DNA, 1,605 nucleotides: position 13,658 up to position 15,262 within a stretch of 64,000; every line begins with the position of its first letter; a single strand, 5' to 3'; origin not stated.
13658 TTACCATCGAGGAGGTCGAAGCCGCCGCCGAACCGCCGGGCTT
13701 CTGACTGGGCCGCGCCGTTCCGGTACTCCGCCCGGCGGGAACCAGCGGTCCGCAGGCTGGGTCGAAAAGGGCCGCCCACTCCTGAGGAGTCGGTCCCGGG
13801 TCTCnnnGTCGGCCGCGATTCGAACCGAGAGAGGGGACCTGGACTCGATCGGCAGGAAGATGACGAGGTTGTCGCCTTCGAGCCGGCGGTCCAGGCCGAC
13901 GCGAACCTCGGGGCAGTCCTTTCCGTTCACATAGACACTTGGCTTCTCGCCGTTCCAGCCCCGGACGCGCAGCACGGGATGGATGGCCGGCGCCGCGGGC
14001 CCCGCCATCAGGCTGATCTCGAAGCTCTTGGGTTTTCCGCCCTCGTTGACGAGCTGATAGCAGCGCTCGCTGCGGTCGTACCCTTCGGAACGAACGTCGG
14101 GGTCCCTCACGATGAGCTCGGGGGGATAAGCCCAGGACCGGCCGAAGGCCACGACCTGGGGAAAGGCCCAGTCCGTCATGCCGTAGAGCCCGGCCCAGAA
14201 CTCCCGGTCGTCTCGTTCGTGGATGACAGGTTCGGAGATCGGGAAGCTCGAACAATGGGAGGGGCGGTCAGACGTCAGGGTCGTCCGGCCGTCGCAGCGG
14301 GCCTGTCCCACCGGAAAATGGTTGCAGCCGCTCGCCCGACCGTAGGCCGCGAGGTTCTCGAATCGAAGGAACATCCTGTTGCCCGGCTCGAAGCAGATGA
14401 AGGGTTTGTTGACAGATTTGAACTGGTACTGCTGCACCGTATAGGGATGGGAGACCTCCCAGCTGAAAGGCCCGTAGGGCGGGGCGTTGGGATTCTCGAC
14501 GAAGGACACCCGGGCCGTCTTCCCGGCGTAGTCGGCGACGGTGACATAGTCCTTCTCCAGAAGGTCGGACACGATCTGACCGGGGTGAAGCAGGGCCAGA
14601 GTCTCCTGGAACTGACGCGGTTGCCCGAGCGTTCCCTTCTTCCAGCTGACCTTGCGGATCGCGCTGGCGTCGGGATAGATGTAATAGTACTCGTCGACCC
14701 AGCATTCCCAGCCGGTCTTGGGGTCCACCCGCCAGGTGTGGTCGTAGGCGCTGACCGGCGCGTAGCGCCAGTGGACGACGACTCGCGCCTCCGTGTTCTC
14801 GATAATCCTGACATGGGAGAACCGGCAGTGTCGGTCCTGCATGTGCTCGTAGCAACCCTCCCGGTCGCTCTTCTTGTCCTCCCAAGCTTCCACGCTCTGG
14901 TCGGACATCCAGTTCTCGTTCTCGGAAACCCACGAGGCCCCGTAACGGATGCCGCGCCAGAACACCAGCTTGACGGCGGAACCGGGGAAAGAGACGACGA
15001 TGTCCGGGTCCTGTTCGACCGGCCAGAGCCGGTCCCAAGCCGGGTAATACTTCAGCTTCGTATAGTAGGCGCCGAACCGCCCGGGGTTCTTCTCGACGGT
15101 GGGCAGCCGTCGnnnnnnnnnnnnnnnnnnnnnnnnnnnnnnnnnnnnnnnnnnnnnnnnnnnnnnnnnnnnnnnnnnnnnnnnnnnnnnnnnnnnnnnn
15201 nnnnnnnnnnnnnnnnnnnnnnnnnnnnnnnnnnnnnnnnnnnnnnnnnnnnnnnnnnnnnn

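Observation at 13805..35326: Three-member paralog family of secreted proteins sharing a LamG-like domain and a repeated ......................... module, with no recognisable catalytic family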

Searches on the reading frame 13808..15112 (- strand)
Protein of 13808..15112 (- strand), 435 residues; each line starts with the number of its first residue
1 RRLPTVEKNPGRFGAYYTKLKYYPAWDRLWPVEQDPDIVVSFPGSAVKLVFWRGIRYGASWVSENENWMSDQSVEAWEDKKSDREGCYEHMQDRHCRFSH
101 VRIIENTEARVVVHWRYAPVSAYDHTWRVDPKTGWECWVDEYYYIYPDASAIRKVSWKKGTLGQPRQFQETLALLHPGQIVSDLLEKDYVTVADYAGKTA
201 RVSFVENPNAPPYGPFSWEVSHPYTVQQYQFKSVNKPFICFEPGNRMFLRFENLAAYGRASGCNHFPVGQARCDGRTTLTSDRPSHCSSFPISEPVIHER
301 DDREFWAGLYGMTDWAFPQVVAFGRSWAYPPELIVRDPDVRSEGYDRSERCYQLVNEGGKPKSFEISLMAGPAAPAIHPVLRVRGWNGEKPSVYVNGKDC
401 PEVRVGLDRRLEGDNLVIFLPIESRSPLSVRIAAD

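Call 27: search_protein_representatives(protein=window:13808-15112:-)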
Query: 435 residues. Proteins with E-value up to 0.001 (for the whole library): 967; up to 1e-10: 533; up to 1e-30: 253. The best 150 are listed.
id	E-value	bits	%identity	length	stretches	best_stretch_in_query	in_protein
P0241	3.3e-240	814.2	89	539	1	1-373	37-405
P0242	2.1e-145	501.6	53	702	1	1-433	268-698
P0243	4.6e-127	441.1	49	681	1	1-432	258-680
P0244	1.3e-121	423.2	47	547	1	1-431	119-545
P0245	9.5e-112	390.6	60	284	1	4-286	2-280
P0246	1.9e-110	386.3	34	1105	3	9-430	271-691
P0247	1.2e-108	380.4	45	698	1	2-432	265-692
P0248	4.9e-107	375.0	52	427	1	68-407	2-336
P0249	2.1e-100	353.2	44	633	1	3-429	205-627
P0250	9.1e-97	341.2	41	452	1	3-433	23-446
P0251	3.1e-94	332.9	49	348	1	91-435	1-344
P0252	7.6e-90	318.4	59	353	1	24-283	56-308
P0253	4.0e-88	312.7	34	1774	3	3-433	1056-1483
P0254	2.0e-87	310.4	42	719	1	3-431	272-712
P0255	1.6e-85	304.1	35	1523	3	2-402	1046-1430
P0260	1.4e-77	278.0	37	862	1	10-432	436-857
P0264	1.6e-74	267.8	36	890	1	3-432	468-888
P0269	7.6e-70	252.4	37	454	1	3-431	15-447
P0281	3.2e-66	240.5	36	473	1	1-431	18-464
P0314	1.9e-60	221.4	33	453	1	1-432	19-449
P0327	2.8e-58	214.3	33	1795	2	2-434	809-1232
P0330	9.2e-58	212.6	33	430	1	1-432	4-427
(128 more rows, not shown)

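Call 32: search_protein_families(library=pfam, alignment_id=A3, max_evalue=0.001)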
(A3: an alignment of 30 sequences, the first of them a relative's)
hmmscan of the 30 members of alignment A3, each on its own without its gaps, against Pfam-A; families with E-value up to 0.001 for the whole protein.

A. member 1, P0246 (1105 aa): 1 family
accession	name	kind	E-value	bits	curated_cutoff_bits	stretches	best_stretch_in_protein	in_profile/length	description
PF13385.13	Laminin_G_3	-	2.4e-21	76.9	27.6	1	84-245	16-151/151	Concanavalin A-like lectin/glucanases superfamily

B. families by the number of members that match (of 30 scanned): 21 families
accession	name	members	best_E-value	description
PF13385.13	Laminin_G_3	22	2.8e-64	Concanavalin A-like lectin/glucanases superfamily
PF22352.2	K319L-like_PKD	7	3.6e-12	K319L-like, PKD domain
PF03160.20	Calx-beta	5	1.2e-36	Calx-beta domain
PF00354.24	Pentaxin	5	2.4e-10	Pentaxin family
PF00041.27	fn3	4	2.4e-11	Fibronectin type III domain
PF02210.31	Laminin_G_2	3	3.7e-11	Laminin G domain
PF18998.6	Flg_new_2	3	1.1e-10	Divergent InlB B-repeat domain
PF18962.6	Por_Secre_tail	3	3.2e-07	Secretion system C-terminal sorting domain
PF02368.24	Big_2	3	8.8e-07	Bacterial Ig-like domain (group 2)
PF00404.24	Dockerin_1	3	9.7e-07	Dockerin type I domain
PF22359.2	Big-like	2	6.7e-11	Bacterial Ig-like domain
PF17996.7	CE2_N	2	5.5e-07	Carbohydrate esterase 2 N-terminal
PF17829.7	GH115_C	1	2.5e-12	Glycosyl hydrolase family 115 C-terminal domain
PF13860.13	FlgD_ig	1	2.1e-11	FlgD Ig-like domain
PF22633.2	F5_F8_type_C_2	1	9e-09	NedA-like, galactose-binding domain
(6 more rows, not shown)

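Call 35: predict_structure(alignment_id=A2)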
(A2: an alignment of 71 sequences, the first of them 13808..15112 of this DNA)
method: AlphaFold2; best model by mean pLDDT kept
length: 435 residues; sequences in the alignment: 71
mean_pLDDT: 94.6   pTM: 0.94
mean pLDDT of the five models: 94.6, 94.5, 93.9, 93.5, 93.3
residues with pLDDT >= 90: 379; 70-90: 55; 50-70: 1; < 50: 0
segments of 3 or more residues with pLDDT < 50: none
pLDDT, mean of each block of 10 residues (from residue 1): 90 97 93 92 97 96 97 89 89 94 98 98 94 95 99 97 87 95 97 97 96 90 97 98 96 92 86 81 88 95 97 98 98 96 98 95 96 98 96 98 97 96 98 94
secondary structure, 60 per line:
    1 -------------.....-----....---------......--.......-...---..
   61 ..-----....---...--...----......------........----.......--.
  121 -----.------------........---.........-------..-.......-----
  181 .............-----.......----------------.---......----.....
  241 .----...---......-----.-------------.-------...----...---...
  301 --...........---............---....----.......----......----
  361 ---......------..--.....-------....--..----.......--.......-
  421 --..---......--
elements in order: E14-18 H24-27 E37-42 E45-51 E59-62 E68-71 E75-77 E87-89 E99-106 E111-117 E139-146 E150-158 E169-175 H181-184 E185-193 E199-205 E226-231 E236-241 E246-248 H254-257 E285-287 E292-294 E298-300 E303-313 H317-328 E332-335 E340-346 E351-356 E364-369 E380-384 E392-395 E404-410 E413-419 E428-433

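Call 40: fold_search(model_id=the predicted structure, library=pdb)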
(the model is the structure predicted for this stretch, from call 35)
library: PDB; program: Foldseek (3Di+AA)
matches with E <= 10: 703; with E <= 0.001: 39
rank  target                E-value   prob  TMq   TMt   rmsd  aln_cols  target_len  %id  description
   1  6sd0_A                5.7e-08  1.00  0.34  0.16  14.0       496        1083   10  Structure of beta-galactosidase from Thermotoga maritima. (released 2020-01-15)
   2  7dd9_A                2.7e-06  1.00  0.29  0.13  16.9       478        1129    8  Cryo-EM structure of the Ams1 and Nbr1 complex (released 2021-07-14)
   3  1nsm_A                3.5e-06  1.00  0.31  0.38  10.0       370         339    8  Crystal structure of galactose mutarotase from Lactococcus lactis mutant D243A complexed with galactose (released 2003-02-11)
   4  7vqo_A                4.1e-06  1.00  0.31  0.14  14.9       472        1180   11  Cryo-EM structure of Ams1 bound to the FW domain of Nbr1 (released 2022-07-06)
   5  1ns8_A                4.8e-06  1.00  0.32  0.39   9.5       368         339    8  Crystal structure of galactose mutarotase from Lactococcus lactis mutant D243N complexed with galactose (released 2003-02-11)
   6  1ns2_A                4.8e-06  1.00  0.31  0.38   9.9       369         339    8  Crystal structure of galactose mutarotase from Lactococcus lactis mutant E304A complexed with galactose (released 2003-02-11)
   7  1l7j_A                6.3e-06  1.00  0.31  0.39   9.6       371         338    8  X-ray structure of galactose mutarotase from Lactococcus lactis (apo) (released 2002-04-24)
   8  1l7k_A                6.7e-06  1.00  0.31  0.38  10.1       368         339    8  x-ray structure of galactose mutarotase from Lactococcus lactis complexed with galactose (released 2002-04-24)
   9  1nsm_B                6.7e-06  1.00  0.30  0.37  10.0       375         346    8  Crystal structure of galactose mutarotase from Lactococcus lactis mutant D243A complexed with galactose (released 2003-02-11)
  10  1ns0_A                1.0e-05  1.00  0.31  0.37  10.0       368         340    8  Crystal structure of galactose mutarotase from Lactococcus lactis mutant E304Q complexed with galactose (released 2003-02-11)
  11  1ns8_B                1.1e-05  1.00  0.30  0.36  10.3       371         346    9  Crystal structure of galactose mutarotase from Lactococcus lactis mutant D243N complexed with galactose (released 2003-02-11)
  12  1ns4_A                1.3e-05  1.00  0.30  0.37  10.0       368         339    8  Crystal structure of galactose mutarotase from Lactococcus lactis mutant E304Q complexed with glucose (released 2003-02-11)
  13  2wyi_A                1.3e-05  1.00  0.34  0.18  16.1       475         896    7  Structure of the Streptococcus pyogenes family GH38 alpha-mannosidase complexed with swainsonine (released 2010-02-16)
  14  1nsx_A                1.4e-05  1.00  0.30  0.37   9.8       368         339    8  Crystal structure of galactose mutarotase from Lactococcus lactis mutant H170N complexed with galactose (released 2003-02-11)
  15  1ns0_B                1.5e-05  1.00  0.30  0.36  10.3       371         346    9  Crystal structure of galactose mutarotase from Lactococcus lactis mutant E304Q complexed with galactose (released 2003-02-11)
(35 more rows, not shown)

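Call 44: search_solved_structures(query=A2, max_evalue=10)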
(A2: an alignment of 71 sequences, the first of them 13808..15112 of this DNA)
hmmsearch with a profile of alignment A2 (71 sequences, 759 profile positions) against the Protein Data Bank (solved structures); distinct sequences matched with E-value up to 10: 53.
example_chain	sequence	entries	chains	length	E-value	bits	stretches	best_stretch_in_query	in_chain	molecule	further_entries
4qvs_A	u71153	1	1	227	2e-15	59.5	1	29-243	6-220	S-layer domain-containing protein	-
5hon_A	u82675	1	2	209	1.8e-07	33.2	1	29-244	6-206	Extracellular arabinanase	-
5ho0_A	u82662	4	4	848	1.7e-06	30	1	15-244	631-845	Extracellular arabinanase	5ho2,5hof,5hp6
6hox_A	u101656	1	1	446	1.7e-06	30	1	45-183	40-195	Binding domain (Hc) of Paraclostridial Mosquitocidal Protein 1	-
9b6m_B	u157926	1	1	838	8e-06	27.8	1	49-184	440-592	PG1 heavy chain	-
3n7m_A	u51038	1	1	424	0.0001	24.1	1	71-199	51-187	Neurotoxin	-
4fvv_A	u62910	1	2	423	0.0001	24.1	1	71-199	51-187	Neurotoxin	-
3n7l_A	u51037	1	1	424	0.0001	24.1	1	71-199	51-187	Neurotoxin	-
4isq_A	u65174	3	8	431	0.0001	24.1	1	71-199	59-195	Neurotoxin | Botulinum neurotoxin D/C protein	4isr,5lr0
3azv_A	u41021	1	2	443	0.00011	24.1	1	71-199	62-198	D/C mosaic neurotoxin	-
3azw_A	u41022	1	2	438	0.00011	24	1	71-199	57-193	D/C mosaic neurotoxin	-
3n7k_A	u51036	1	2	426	0.00021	23.1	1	85-183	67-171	Botulinum neurotoxin type C1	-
7ce2_A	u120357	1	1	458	0.00022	23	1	52-195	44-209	Tetanus toxin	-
1a8d_A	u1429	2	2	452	0.00022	23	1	52-195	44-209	TETANUS NEUROTOXIN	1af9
7by4_A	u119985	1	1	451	0.00022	23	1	52-195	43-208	Tetanus toxin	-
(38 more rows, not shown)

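Call 56: find_related_loci(query=A2, collection=genome_contigs, flank=10000)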
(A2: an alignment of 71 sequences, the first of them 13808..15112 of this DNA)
Query A2 (435 aa) in genome_contigs; peptide patterns used: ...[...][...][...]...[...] (x = any residue, [..] = any of these).
599 stretches matched a pattern (row limit reached: there are more); 552 encode a relative of the query (tblastn E <= 1e-3); the best 80 are kept; 79 distinct loci.
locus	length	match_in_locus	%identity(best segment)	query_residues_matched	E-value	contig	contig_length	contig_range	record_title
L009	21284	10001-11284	86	1-432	0e+0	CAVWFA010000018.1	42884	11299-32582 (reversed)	MAG: Candidatus Aminicenantes bacterium isolate MFD00905.bin.2.185 genome assembly, contig: contig_52775, whole genome s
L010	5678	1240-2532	86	1-435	0e+0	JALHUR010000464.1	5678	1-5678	MAG: Candidatus Aminicenantes bacterium isolate PFL55 seq_4736492, whole genome shotgun sequence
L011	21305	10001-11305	83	1-435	0e+0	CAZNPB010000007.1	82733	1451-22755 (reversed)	MAG TPA_asm: uncultured Eubacteriales bacterium isolate SRP192927_co7_43 genome assembly, contig: NODE_342_length_82733_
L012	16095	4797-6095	84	1-432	0e+0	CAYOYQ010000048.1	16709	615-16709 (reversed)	MAG TPA_asm: uncultured Eubacteriales bacterium isolate SRP098346_co1_98 genome assembly, contig: NODE_3596_length_16709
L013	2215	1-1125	84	61-435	0e+0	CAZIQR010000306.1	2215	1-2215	MAG TPA_asm: uncultured Eubacteriales bacterium isolate SRP098346_co1_78 genome assembly, contig: NODE_90285_length_2215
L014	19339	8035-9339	69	1-435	0e+0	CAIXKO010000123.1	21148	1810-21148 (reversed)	MAG: uncultured Bacteroidetes bacterium isolate Loclat_bin-03441 genome assembly, contig: bin-03441:123/916, whole genom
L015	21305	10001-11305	68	1-435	0e+0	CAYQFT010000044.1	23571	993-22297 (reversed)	MAG TPA_asm: uncultured Porphyromonadaceae bacterium isolate SRP272421_co2_431 genome assembly, contig: NODE_5698_length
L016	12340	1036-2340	67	1-435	0e+0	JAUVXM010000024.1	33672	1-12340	MAG: Candidatus Aminicenantes bacterium isolate CSMAG_1216 CSMAG_1216_k141_693304_length_33672_cov_39.9488, whole genome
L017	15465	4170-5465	67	1-432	0e+0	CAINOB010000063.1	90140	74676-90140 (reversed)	MAG: uncultured Bacteroidetes bacterium isolate AM-2014_bin-1198 genome assembly, contig: bin-1198:063/130, whole genome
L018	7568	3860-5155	68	1-432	0e+0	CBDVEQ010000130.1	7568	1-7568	MAG TPA_asm: uncultured bacterium isolate SRR22302360_binner13_Refined_25 genome assembly, contig: ERZ25073602.3892, who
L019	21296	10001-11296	66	1-432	0e+0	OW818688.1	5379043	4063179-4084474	metagenome genome assembly, chromosome: 1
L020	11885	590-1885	66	1-432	0e+0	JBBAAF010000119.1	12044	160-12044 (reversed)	MAG: Bacteroidales bacterium isolate SO_2017_GW3_35 scaffold_2657_c1_OW296A_2017, whole genome shotgun sequence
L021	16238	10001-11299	68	1-433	0e+0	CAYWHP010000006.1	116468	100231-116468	MAG TPA_asm: uncultured Porphyromonadaceae bacterium isolate SRP272421_co1_454 genome assembly, contig: NODE_136_length_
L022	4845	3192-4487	67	1-432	0e+0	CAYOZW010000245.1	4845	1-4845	MAG TPA_asm: uncultured Eubacteriales bacterium isolate binchicken_co81_511 genome assembly, contig: NODE_33790_length_4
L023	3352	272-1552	65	1-432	0e+0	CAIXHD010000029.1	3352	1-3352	MAG: uncultured Bacteroidetes bacterium isolate Loclat_bin-16290 genome assembly, contig: bin-16290:029/621, whole genom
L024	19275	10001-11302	65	1-432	0e+0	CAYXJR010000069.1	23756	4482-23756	MAG TPA_asm: uncultured Porphyromonadaceae bacterium isolate SRP178699_co1_495 genome assembly, contig: NODE_2465_length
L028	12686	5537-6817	61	1-432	0e+0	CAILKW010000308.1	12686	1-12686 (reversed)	MAG: uncultured Bacteroidia bacterium isolate KTt_bin-2223 genome assembly, contig: bin-2223:308/851, whole genome shotg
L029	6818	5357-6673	62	1-432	0e+0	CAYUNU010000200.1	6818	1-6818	MAG TPA_asm: uncultured Porphyromonadaceae bacterium isolate binchicken_co42_430 genome assembly, contig: NODE_20774_len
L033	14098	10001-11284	60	1-432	0e+0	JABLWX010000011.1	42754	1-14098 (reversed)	MAG: Candidatus Aminicenantes bacterium isolate Ch100 contig11, whole genome shotgun sequence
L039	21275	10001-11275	58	1-433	3e-172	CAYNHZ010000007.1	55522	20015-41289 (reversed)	MAG TPA_asm: uncultured Muribaculaceae bacterium isolate SRP192927_co1_184 genome assembly, contig: NODE_736_length_5552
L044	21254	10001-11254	57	1-432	3e-167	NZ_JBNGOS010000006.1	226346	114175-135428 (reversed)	Saccharicrinis sp. 156 c_000000000006, whole genome shotgun sequence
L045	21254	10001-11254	56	1-432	7e-165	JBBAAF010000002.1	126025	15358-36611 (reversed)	MAG: Bacteroidales bacterium isolate SO_2017_GW3_35 scaffold_160_c1_OW296A_2017, whole genome shotgun sequence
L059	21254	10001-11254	58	1-432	1e-170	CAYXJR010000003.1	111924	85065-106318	MAG TPA_asm: uncultured Porphyromonadaceae bacterium isolate SRP178699_co1_495 genome assembly, contig: NODE_93_length_1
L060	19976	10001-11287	49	1-433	9e-139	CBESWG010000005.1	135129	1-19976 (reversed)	MAG TPA_asm: uncultured bacterium isolate SRR7614714_metabat2_22 genome assembly, contig: ERZ25083850.6, whole genome sh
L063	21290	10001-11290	47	1-432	4e-136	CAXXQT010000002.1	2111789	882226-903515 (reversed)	MAG: Thermoguttaceae bacterium isolate 6d2dc2d4-6dd0-4c87-b5e3-0172890c642a genome assembly, contig: contig_2, whole gen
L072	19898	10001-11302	47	1-432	4e-133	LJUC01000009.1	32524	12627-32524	MAG: Phycisphaerae bacterium SM23_30 WORSMTZ_1584, whole genome shotgun sequence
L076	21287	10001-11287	49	1-432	1e-130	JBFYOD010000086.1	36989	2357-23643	MAG: Candidatus Aminicenantes bacterium isolate PPR_0111 PPR_0111.fa_k121_102174, whole genome shotgun sequence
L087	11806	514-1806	47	1-435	3e-126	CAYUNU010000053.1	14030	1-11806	MAG TPA_asm: uncultured Porphyromonadaceae bacterium isolate binchicken_co42_430 genome assembly, contig: NODE_6465_leng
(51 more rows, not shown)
